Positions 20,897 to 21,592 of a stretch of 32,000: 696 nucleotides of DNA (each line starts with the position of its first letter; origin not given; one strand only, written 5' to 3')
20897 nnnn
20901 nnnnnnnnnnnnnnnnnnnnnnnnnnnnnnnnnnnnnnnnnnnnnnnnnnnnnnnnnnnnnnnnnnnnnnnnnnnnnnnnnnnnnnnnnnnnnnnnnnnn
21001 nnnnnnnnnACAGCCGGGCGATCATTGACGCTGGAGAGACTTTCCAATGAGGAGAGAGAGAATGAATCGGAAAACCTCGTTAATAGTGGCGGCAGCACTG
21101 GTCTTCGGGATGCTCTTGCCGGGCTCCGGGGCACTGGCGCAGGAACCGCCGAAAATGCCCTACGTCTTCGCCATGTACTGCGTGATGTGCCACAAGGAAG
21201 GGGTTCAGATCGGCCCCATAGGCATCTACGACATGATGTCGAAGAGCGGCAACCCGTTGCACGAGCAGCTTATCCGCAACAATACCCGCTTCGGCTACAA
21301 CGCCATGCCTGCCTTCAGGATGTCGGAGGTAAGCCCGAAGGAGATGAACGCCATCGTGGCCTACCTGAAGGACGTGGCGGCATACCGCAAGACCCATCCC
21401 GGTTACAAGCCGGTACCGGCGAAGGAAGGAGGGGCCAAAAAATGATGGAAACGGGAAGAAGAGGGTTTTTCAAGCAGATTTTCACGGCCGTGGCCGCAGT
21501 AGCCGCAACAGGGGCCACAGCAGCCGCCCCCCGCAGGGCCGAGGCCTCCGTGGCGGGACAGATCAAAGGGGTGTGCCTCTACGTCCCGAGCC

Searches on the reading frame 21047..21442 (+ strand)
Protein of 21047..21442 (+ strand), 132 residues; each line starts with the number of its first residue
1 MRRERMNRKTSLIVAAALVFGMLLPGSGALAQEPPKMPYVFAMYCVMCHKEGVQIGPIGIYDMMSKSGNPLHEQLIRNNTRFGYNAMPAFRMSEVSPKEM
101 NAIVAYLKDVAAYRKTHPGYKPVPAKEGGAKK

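Call 29: search_protein_families(library=ncbifam, proteins=[window:21047-21442:+], max_evalue=0.01)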
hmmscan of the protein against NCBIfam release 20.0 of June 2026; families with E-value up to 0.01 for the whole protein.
window:21047-21442:+ (132 aa): 3 families
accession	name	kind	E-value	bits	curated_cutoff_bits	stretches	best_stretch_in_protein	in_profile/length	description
NF045930.1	Cytc6PetJCyano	equivalog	1.1e-06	28.5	135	1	12-110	6-105/110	cytochrome c6 PetJ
NF050122.1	bc1_QcrC_actin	exception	4.8e-05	22.8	200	1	40-114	142-214/253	cytochrome bc1 complex diheme cytochrome c subunit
TIGR02603.1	CxxCH_TIGR02603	domain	0.0012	18.9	68.15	0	40-77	9-49/134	putative heme-binding domain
